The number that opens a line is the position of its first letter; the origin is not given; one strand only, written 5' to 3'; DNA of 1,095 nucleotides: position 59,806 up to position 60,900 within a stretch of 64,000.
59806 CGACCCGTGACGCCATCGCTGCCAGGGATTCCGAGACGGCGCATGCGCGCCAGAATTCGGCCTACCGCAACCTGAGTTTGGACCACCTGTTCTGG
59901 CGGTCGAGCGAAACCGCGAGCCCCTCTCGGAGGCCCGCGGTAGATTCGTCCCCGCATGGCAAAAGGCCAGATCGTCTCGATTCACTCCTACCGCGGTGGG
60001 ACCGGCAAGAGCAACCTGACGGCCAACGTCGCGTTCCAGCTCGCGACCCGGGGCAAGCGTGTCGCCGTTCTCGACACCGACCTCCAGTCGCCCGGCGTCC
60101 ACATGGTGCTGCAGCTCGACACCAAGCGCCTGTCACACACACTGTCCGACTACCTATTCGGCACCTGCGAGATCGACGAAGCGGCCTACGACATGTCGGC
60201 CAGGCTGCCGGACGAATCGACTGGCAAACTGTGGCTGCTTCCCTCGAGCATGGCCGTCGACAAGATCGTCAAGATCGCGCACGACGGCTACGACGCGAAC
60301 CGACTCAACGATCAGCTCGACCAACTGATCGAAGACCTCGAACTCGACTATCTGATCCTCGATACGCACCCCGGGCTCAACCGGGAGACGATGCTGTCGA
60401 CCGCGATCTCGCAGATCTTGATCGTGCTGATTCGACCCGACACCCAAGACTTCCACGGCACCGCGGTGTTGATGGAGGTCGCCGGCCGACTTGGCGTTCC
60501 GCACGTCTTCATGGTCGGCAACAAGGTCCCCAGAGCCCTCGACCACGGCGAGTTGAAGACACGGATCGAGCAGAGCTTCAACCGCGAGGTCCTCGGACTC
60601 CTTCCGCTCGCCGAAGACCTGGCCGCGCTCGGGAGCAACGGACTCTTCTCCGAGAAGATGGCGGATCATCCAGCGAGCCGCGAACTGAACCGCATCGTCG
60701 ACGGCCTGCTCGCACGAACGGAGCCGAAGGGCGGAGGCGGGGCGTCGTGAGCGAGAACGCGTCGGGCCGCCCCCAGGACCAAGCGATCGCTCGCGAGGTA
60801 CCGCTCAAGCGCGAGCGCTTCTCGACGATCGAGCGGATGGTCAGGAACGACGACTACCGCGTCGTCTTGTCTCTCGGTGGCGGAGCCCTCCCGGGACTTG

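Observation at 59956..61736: Translationally coupled ParA/MinD-like ATPase plus patatin-like phospholipase, a candidate two-gene module of unknown function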

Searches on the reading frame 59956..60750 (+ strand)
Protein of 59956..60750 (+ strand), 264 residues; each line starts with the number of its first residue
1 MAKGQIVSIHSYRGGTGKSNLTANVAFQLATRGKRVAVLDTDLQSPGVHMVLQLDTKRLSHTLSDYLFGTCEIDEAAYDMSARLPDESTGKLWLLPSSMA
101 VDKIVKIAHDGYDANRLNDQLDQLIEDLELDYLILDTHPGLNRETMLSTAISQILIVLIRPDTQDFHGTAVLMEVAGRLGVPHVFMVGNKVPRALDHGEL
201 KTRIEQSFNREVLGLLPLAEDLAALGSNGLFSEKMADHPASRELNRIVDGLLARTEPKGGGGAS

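Call 6: search_protein_families(library=pfam, proteins=[window:59956-60750:+], max_evalue=0.01)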
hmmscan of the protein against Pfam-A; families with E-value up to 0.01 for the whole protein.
window:59956-60750:+ (264 aa): 9 families
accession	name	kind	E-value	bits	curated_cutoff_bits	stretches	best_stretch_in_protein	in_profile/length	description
PF13614.12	AAA_31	-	2.4e-17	63.9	27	1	5-175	2-163/177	AAA domain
PF10609.15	ParA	-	1.7e-15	57.5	27.1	1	5-249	4-243/246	NUBPL iron-transfer P-loop NTPase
PF01656.29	CbiA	-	1.6e-13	51.2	25.4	1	8-229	2-122/125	CobQ/CobB/MinD/ParA nucleotide binding domain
PF09140.17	MipZ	-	3.6e-05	23.6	20.7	1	7-49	3-45/262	ATPase MipZ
PF02374.21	ArsA_ATPase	-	9.2e-05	22.2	24.3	1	13-139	9-134/305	Anion-transporting ATPase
PF06564.18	CBP_BcsQ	-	0.0012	18.9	21.3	1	6-163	3-149/234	Cellulose biosynthesis protein BcsQ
PF03308.22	MeaB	-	0.0014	18.1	23.1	1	15-47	43-75/273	Methylmalonyl Co-A mutase-associated GTPase MeaB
PF00142.24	Fer4_NifH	-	0.0059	16.6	25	1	13-53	8-48/271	4Fe-4S iron sulfur cluster binding proteins, NifH/frxC family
PF07015.17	VirC1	-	0.0094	15.7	24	0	5-46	2-43/231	VirC1 protein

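Call 7: search_protein_families(library=ncbifam, proteins=[window:59956-60750:+], max_evalue=0.01)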
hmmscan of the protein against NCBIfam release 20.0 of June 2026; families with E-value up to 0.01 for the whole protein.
window:59956-60750:+ (264 aa): 23 families
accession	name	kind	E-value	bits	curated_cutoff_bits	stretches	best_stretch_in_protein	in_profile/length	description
TIGR01969.1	minD_arch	subfamily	3.8e-25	88.5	201.75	1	6-222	2-200/251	cell division ATPase MinD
NF047398.1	AAA_KGGVGR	domain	5.9e-24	85.5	90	1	5-174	3-187/190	KGGVGR-motif variant AAA ATPase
NF041136.1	MrpORP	equivalog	1e-14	54.6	450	1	7-62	8-63/365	iron-sulfur cluster carrier protein MrpORP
TIGR01968.1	minD_bact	equivalog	1.4e-14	54.1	212.9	1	5-163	2-145/261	septum site-determining protein MinD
NF041546.1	ParA_partition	equivalog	1.5e-11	44.3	180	1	6-45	1-40/203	ParA family partition ATPase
TIGR01007.1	eps_fam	subfamily_domain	8.3e-09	35.3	108.05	1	5-78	18-89/204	polysaccharide biosynthesis tyrosine autokinase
NF008669.0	PRK11670.1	equivalog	9.3e-09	34.6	348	1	5-65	108-168/369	iron-sulfur cluster carrier protein ApbC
NF040564.1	SCO2523_fam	equivalog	3.7e-08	33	200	1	9-103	5-108/305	SCO2523 family variant P-loop protein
NF008079.0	PRK10818.1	equivalog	3.9e-08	32.9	508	1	5-162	3-146/270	septum site-determining protein MinD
TIGR03453.1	partition_RepA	equivalog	5.1e-08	32.1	348.45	1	4-177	104-282/387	plasmid partitioning protein RepA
TIGR03371.1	cellulose_yhjQ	equivalog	7.5e-08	32.2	157.85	1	5-163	2-148/246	cellulose biosynthesis protein BcsQ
TIGR03018.1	pepcterm_TyrKin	hypoth_equivalog_domain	9.1e-08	31.7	230.65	1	6-160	37-181/207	XrtA-associated tyrosine autokinase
TIGR03029.1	EpsG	equivalog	2.7e-06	26.7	313.8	1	5-74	104-170/274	chain length determinant protein tyrosine kinase EpsG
TIGR03815.1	CpaE_hom_Actino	equivalog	3.7e-06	26.3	154.45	1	2-57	109-164/340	septum site-determining protein Ssd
TIGR01005.1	eps_transp_fam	subfamily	4.8e-05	21.7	411.7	1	3-58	545-600/754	exopolysaccharide transport protein family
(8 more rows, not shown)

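Call 8: search_protein_families(library=padloc, proteins=[window:59956-60750:+], max_evalue=0.01)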
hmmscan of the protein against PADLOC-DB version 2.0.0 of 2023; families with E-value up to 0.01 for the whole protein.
window:59956-60750:+ (264 aa): 2 families
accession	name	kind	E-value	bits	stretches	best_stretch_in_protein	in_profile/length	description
PDLC04559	PDC-M28B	-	1.7e-13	48.5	1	7-143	131-284/438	-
PDLC04560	PDC-M28B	-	9.2e-09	33.1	1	6-83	16-94/327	-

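Call 9: find_encoding_contigs(protein=window:59956-60750:+, flank=10000, max_places=6)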
Protein window:59956-60750:+ (264 aa): 1 contig read that carries it; 1 place shown.
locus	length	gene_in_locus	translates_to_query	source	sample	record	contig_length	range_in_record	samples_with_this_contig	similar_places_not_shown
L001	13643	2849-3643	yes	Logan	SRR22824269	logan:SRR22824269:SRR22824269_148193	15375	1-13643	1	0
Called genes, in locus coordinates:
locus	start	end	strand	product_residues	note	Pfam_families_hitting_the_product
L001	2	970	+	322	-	?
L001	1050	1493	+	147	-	PF00582:Usp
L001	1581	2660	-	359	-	PF02812:ELFV_dehydrog_N, PF03807:F420_oxidored (faint), PF00208:ELFV_dehydrog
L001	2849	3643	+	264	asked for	PF01656:CbiA, PF10609:ParA, PF13614:AAA_31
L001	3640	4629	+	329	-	PF01734:Patatin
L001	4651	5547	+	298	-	PF01063:Aminotran_4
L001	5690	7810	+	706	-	PF13620:CarboxypepD_reg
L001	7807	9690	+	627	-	PF13620:CarboxypepD_reg, PF13715:CarbopepD_reg_2 (weak)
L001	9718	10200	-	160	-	PF16697:Yop-YscD_cpl, PF00498:FHA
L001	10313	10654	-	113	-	-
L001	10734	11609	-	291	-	PF08668:HDOD, PF01966:HD (weak)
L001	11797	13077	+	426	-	PF13439:Glyco_transf_4 (weak), PF13579:Glyco_trans_4_4, PF00534:Glycos_transf_1 (weak), PF13692:Glyco_trans_1_4, PF13524:Glyco_trans_1_2 (weak)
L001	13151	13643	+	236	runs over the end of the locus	-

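Call 10: find_homologous_proteins(query=window:59956-60750:+, max_evalue=0.00001)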
Query window:59956-60750:+ (264 aa): 5688 proteins with E <= 0.00001 among 7837 candidates; the best 120 are listed.
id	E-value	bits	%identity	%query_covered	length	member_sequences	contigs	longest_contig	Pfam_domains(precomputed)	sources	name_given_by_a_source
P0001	4.0e-169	578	100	100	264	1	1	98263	PF10609.16,PF01656.30,PF13614.13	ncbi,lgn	ncbi:MAG: MinD/ParA family protein [Planctomycetota bacterium]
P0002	4.4e-118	411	71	99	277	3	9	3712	PF10609.16,PF01656.30,PF13614.13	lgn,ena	-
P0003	2.0e-114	399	68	98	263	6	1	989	PF10609.16,PF01656.30,PF13614.13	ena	-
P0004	2.6e-113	395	71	95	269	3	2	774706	PF10609.16,PF01656.30,PF13614.13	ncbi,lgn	-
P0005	2.7e-113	395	70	96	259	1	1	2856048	PF10609.16,PF01656.30,PF13614.13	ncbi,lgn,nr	ncbi:MAG: MinD/ParA family protein [Planctomycetes bacterium]|nr:MinD/ParA family protein [Planctomy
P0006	1.7e-103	363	65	95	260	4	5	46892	PF10609.16,PF01656.30,PF13614.13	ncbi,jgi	ncbi:MAG: MinD/ParA family ATP-binding protein [Planctomycetota bacterium]|jgi:MinD-like ATPase invo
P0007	2.6e-102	359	64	97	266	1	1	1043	PF10609.16,PF01656.30,PF13614.13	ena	-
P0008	2.6e-102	359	66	94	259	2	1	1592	PF10609.16,PF01656.30,PF13614.13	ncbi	-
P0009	6.6e-102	358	66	95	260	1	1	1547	PF10609.16,PF01656.30,PF13614.13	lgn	-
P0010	1.6e-101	357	67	95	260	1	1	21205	PF10609.16,PF01656.30,PF13614.13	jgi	-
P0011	1.9e-101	357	64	94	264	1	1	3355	PF10609.16,PF01656.30,PF13614.13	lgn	-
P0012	4.3e-101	355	65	95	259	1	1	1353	PF10609.16,PF01656.30,PF13614.13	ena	-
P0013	1.5e-100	354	62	98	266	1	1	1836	PF10609.16,PF01656.30,PF13614.13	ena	-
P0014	2.6e-100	353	64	94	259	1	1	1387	PF10609.16,PF01656.30,PF13614.13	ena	-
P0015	6.3e-100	352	63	97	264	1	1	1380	PF10609.16,PF01656.30,PF13614.13,PF06564.19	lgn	-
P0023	7.5e-97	341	62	96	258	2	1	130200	PF10609.16,PF01656.30,PF13614.13,PF06564.19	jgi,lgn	jgi:MinD-like ATPase involved in chromosome partitioning or flagellar assembly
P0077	1.6e-87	311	56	97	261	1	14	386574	PF10609.16,PF01656.30,PF13614.13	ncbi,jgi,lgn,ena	-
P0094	5.4e-86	306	56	95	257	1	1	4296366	PF00142.25,PF10609.16,PF01656.30,PF13614.13,PF09140.18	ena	-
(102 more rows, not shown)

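Call 13: find_related_loci(query=A1, collection=genome_contigs, flank=6000)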
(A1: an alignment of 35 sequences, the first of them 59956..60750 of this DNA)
Query A1 (264 aa) in genome_contigs; peptide patterns used: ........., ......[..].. (x = any residue, [..] = any of these).
599 stretches matched a pattern (row limit reached: there are more); 558 encode a relative of the query (tblastn E <= 1e-3); the best 80 are kept; 80 distinct loci.
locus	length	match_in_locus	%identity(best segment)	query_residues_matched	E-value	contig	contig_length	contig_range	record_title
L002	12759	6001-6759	70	4-256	8e-122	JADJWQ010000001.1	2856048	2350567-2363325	MAG: Planctomycetota bacterium isolate Kalu_18-Q3-R12-55_BAT3C.357 tig00000483-10-28528790, whole genome shotgun sequenc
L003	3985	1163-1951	68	1-263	1e-123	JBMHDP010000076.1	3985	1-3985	MAG: Planctomycetota bacterium isolate xHP1_bin.172 c_000000000076, whole genome shotgun sequence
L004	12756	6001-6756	71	4-255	4e-120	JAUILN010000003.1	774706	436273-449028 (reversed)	MAG: bacterium isolate Co_bin.47 NODE_39_length_774706_cov_13.857559, whole genome shotgun sequence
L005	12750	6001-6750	62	4-252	4e-103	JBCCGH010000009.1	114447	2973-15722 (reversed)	MAG: Planctomycetota bacterium isolate P01_B01_bin.39 k141_1473269_length_114447_cov_24.1536, whole genome shotgun seque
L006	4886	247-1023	59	4-262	1e-101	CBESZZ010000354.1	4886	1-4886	MAG TPA_asm: uncultured bacterium isolate SRR17063066_binner13_Refined_64 genome assembly, contig: ERZ25083849.20010, wh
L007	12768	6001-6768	57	1-256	8e-94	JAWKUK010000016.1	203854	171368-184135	MAG: Planctomycetota bacterium isolate ABC2.79 ABC2.79.fa-16, whole genome shotgun sequence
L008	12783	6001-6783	55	2-262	3e-93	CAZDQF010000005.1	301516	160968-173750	MAG TPA_asm: uncultured Isosphaeraceae bacterium isolate SRP077602_co7_603 genome assembly, contig: NODE_26_length_30151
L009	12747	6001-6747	57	4-251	2e-92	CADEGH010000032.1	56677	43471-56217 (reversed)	uncultured bacterium isolate Bacteria sp. RBC034 genome assembly, contig: MAG034_32, whole genome shotgun sequence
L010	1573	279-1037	53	1-253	2e-96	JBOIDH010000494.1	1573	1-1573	MAG: Gammaproteobacteria bacterium isolate SD8032_metabat2.bin.28 NODE_54478_length_1573_cov_1.725450, whole genome shot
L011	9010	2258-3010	53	4-253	2e-89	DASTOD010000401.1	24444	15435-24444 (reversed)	MAG TPA_asm: Candidatus Binatia bacterium isolate SMAG_U2161 k141_517297, whole genome shotgun sequence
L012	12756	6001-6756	53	5-257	2e-89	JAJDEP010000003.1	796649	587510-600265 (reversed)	MAG: Planctomycetota bacterium isolate OFTM347 OFTM347_2, whole genome shotgun sequence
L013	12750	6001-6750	54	5-252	3e-89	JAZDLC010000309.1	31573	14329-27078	MAG: Planctomycetota bacterium isolate MEGAHIT-group-0.567 k141_11279073, whole genome shotgun sequence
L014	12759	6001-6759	51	1-253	6e-89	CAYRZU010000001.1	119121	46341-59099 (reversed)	MAG TPA_asm: uncultured Planctomycetaceae bacterium isolate SRP077602_co10_286 genome assembly, contig: NODE_260_length_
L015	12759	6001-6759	50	1-253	8e-89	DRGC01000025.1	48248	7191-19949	MAG TPA_asm: Phycisphaerae bacterium isolate HyVt-337 HyVt-337_k145_153202, whole genome shotgun sequence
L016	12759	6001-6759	53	1-252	2e-88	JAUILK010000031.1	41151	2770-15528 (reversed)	MAG: Gammaproteobacteria bacterium isolate Co_bin.43 NODE_6161_length_41151_cov_1.625609, whole genome shotgun sequence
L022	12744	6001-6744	49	5-252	5e-82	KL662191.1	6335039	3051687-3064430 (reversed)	Leptolyngbya sp. JSC-1 genomic scaffold Osccy1DRAFT_CYJSC1_DRAF_scaffold00069.1, whole genome shotgun sequence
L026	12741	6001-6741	52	4-247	1e-80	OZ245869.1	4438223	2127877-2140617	MAG: Rhodospirillaceae bacterium isolate 854fa619-c004-408a-a656-9f0e241f57ae genome assembly, chromosome: 1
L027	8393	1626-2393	46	5-260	1e-80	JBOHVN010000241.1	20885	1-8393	MAG: Candidatus Binatia bacterium isolate M3-S_metawrap_bin.190 k127_4052914, whole genome shotgun sequence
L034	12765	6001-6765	47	4-253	2e-79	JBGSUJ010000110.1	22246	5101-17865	MAG: Pirellulales bacterium isolate JTS-AC43 k141_4491841, whole genome shotgun sequence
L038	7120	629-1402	47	2-257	8e-79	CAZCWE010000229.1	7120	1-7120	MAG TPA_asm: uncultured Spirulina sp. isolate binchicken_co405_25 genome assembly, contig: NODE_16204_length_7120_cov_3.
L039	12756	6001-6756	48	5-255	6e-79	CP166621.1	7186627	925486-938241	MAG: Leptolyngbya sp. BL-A-14 chromosome, complete genome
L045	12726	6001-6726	50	5-247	2e-78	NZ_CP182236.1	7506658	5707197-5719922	Egbenema sp. FJBBOT/2019 chromosome, complete genome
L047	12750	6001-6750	47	4-253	3e-78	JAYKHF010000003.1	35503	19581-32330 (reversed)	MAG: Leptolyngbya sp. isolate 145596 NODE_5197061, whole genome shotgun sequence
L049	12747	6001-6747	48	4-252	6e-78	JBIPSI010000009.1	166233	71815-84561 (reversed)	MAG: Spirulina sp. isolate Cam_3-MAG04 sequence09, whole genome shotgun sequence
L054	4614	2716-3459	48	5-252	1e-77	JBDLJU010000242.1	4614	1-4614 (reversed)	MAG: Chloroflexota bacterium isolate MAG109 MAG109_242, whole genome shotgun sequence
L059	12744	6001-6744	48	5-252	3e-77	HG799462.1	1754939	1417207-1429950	Gemmata sp. IIL30 genomic scaffold, scaffold00001, whole genome shotgun sequence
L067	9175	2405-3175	47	6-262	5e-77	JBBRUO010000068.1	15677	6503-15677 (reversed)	MAG: Gemmatales bacterium isolate La3_concoct.253 La3_concoct.253_K_126920_L_15677_cov_21.9173, whole genome shotgun seq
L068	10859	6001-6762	49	5-251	7e-77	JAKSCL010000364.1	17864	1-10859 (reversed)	MAG: Hyphomicrobiales bacterium isolate MAG.284 k141_10496395, whole genome shotgun sequence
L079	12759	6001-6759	45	1-253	2e-76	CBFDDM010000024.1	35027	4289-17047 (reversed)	MAG TPA_asm: uncultured Anaerolineales bacterium isolate SRR6194934_binner23_Refined_12 genome assembly, contig: ERZ7813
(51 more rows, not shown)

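Call 18: search_protein_families(library=pfam, proteins=[L008:6770-7642:+, L008:7639-8790:+, L008:8778-10475:+, L008:10477-11406:+, L002:7794-8318:-, L014:3664-5886:+, L034:6782-7819:+, L027:2383-5277:+, L008:4406-5938:+], max_evalue=0.01)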
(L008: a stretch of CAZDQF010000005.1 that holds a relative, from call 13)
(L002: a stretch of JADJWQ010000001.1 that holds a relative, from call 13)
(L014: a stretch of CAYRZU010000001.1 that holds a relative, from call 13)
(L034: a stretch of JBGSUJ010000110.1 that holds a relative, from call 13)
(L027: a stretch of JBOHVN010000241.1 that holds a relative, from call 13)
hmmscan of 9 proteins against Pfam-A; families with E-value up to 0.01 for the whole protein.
L008:6770-7642:+ (290 aa): 6 families
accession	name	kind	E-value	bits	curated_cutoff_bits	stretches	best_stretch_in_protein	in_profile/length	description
PF12146.15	Hydrolase_4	-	2.3e-38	132.3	27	1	40-271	2-238/239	Serine aminopeptidase, S33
PF00561.26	Abhydrolase_1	-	7.1e-26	91.8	25.8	1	44-270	2-243/245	alpha/beta hydrolase fold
PF12697.13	Abhydrolase_6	-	4.1e-17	64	26.3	1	54-274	5-213/217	Alpha/beta hydrolase family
PF01738.24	DLH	-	0.00011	22.3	21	0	220-271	139-192/217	Dienelactone hydrolase family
PF02129.25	Peptidase_S15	-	0.002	18.3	23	0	63-141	45-125/262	X-Pro dipeptidyl-peptidase (S15 family)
PF07859.19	Abhydrolase_3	-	0.0037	17.5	25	0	105-150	65-115/210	alpha/beta hydrolase fold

L008:7639-8790:+ (383 aa): 3 families
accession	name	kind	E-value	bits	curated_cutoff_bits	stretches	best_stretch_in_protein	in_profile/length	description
PF13378.12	MR_MLE_C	-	3.6e-46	158.1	29.4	1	154-364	8-218/219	Enolase C-terminal domain-like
PF02746.21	MR_MLE_N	-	3.9e-09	37.2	22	1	6-128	4-117/117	Mandelate racemase / muconate lactonizing enzyme, N-terminal domain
PF07476.17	MAAL_C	-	0.0024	17.5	27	1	238-305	137-204/249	Methylaspartate ammonia-lyase C-terminus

L008:8778-10475:+ (565 aa): 3 families
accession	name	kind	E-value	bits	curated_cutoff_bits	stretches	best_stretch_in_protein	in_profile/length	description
PF03321.19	GH3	-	4.8e-68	230.1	23.6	1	18-313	3-299/304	GH3 family N-terminal domain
PF23571.1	GH3_M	-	1.8e-16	60.4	23.6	1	349-423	4-75/75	GH3 family central domain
PF23572.1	GH3_C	-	5.9e-14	53.2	23.6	1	439-549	2-117/119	GH3 family C-terminal domain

L008:10477-11406:+ (309 aa): 6 families
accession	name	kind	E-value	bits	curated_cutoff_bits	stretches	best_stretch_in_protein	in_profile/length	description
PF12146.15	Hydrolase_4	-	1.5e-50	172.2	27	1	28-255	5-234/239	Serine aminopeptidase, S33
PF00561.26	Abhydrolase_1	-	2.6e-21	76.8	25.8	1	28-166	1-146/245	alpha/beta hydrolase fold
PF12697.13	Abhydrolase_6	-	1.9e-15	58.5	26.3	1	30-255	1-206/217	Alpha/beta hydrolase family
PF20408.4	Abhydrolase_11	-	0.0014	18.8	27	1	30-130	5-105/193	Alpha/beta hydrolase domain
PF00975.26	Thioesterase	-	0.0017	19.1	26.4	1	30-117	3-84/226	Thioesterase domain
PF02089.21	Palm_thioest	-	0.003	17.8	26.8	1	30-121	2-95/254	Palmitoyl protein thioesterase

L002:7794-8318:- (174 aa): 2 families
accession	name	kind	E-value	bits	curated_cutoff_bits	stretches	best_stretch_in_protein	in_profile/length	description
PF00498.31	FHA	-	2e-19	70.2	20.7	1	43-112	2-67/67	FHA domain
PF16697.10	Yop-YscD_cpl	-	2.8e-11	44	33.2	1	36-118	13-90/94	Inner membrane component of T3SS, cytoplasmic domain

L014:3664-5886:+ (740 aa): 3 families
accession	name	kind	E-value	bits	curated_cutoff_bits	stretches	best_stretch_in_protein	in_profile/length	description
PF00069.31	Pkinase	-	9.1e-43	147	31.7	1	416-673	1-254/263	Protein kinase domain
PF07714.23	PK_Tyr_Ser-Thr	-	5.7e-29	101.6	23.1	1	417-671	2-249/258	Protein tyrosine and serine/threonine kinase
PF02743.24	dCache_1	-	1.2e-08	35.2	45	1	63-277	11-189/240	Cache domain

L034:6782-7819:+ (345 aa): 1 family
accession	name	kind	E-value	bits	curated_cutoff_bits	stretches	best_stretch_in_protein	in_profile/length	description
PF04960.20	Glutaminase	-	1.5e-120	402.2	27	1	43-326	1-286/286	Glutaminase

L027:2383-5277:+ (964 aa): 0 families

L008:4406-5938:+ (510 aa): 0 families

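Call 20: search_protein_families(library=pfam, proteins=[L022:5085-5993:+, L022:6950-8539:+, L039:7346-7699:-, L039:6879-7334:-, L034:5251-5853:+, L012:2885-5845:+, L027:6837-7271:+, L047:4812-5606:-, L054:1333-2613:+, L059:3554-4474:+], max_evalue=0.01)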
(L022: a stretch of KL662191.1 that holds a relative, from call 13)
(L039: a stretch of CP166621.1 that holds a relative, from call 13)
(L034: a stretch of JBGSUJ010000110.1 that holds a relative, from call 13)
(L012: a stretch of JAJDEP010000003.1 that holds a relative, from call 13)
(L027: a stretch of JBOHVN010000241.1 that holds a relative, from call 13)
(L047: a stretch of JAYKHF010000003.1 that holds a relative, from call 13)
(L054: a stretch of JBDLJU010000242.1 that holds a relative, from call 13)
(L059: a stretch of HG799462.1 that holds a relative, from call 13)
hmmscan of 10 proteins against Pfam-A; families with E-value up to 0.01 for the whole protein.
L022:5085-5993:+ (302 aa): 6 families
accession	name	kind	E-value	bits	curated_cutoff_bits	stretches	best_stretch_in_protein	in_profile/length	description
PF13426.13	PAS_9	-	1.3e-15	57.9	27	1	149-248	2-103/103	PAS domain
PF00989.32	PAS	-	1.2e-12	48.3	22.6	1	140-246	3-113/113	PAS fold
PF13188.13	PAS_8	-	5.1e-07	29.8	21.8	1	139-193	2-55/65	PAS domain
PF08448.16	PAS_4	-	1.2e-05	25.9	23.1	1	145-250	2-109/110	PAS fold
PF08670.17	MEKHLA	-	1.3e-05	25.5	23.7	1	147-225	36-117/143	MEKHLA domain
PF08447.18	PAS_3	-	8.5e-05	23.2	25.6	1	162-229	2-73/89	PAS fold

L022:6950-8539:+ (529 aa): 1 family
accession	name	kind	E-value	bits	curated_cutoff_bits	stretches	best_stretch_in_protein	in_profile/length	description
PF07228.17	SpoIIE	-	1.2e-40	140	25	1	334-527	2-190/192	Stage II sporulation protein E (SpoIIE)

L039:7346-7699:- (117 aa): 2 families
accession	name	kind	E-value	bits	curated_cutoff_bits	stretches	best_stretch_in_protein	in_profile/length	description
PF01740.26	STAS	-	5.2e-16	58.8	22.6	1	10-107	8-106/106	STAS domain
PF13466.11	STAS_2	-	2e-11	44.3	29.2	1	15-94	1-79/80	STAS domain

L039:6879-7334:- (151 aa): 2 families
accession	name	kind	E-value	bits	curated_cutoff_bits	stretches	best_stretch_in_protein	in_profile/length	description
PF13581.12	HATPase_c_2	-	3.7e-22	79.1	27.4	1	23-146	3-126/127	Histidine kinase-like ATPase domain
PF02518.31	HATPase_c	-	3.5e-05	24.6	26.4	1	51-134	5-93/111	Histidine kinase-, DNA gyrase B-, and HSP90-like ATPase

L034:5251-5853:+ (200 aa): 2 families
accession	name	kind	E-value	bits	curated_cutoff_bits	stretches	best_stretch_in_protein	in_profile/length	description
PF00498.31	FHA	-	1.5e-12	48.2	20.7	1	65-127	1-67/67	FHA domain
PF16697.10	Yop-YscD_cpl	-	1.1e-09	38.9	33.2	1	64-130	18-87/94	Inner membrane component of T3SS, cytoplasmic domain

L012:2885-5845:+ (986 aa): 2 families
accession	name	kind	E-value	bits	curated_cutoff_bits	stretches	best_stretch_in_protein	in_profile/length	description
PF00884.28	Sulfatase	-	7.4e-38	131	25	1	446-753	2-300/301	Sulfatase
PF16347.10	SGSH_C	-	1.9e-09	38.3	29.3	1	710-836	8-132/154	N-sulphoglucosamine sulphohydrolase, C-terminal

L027:6837-7271:+ (144 aa): 0 families

L047:4812-5606:- (264 aa): 0 families

L054:1333-2613:+ (426 aa): 3 families
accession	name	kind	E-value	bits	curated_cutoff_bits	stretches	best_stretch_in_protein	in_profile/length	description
PF12544.13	LAM_C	-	1.6e-31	109.5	26.7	1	323-419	1-100/127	Lysine-2,3-aminomutase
PF04055.27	Radical_SAM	-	1.6e-09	38.6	29.5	1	131-279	2-157/166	Radical SAM superfamily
PF13353.11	Fer4_12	-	0.00023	21.9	22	1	129-198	8-76/137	4Fe-4S single cluster domain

L059:3554-4474:+ (306 aa): 1 family
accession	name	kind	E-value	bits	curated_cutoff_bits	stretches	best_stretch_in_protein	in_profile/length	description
PF03781.23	FGE-sulfatase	-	4e-51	174.6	23.3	1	65-300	5-253/255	Sulfatase-modifying factor enzyme 1-like domain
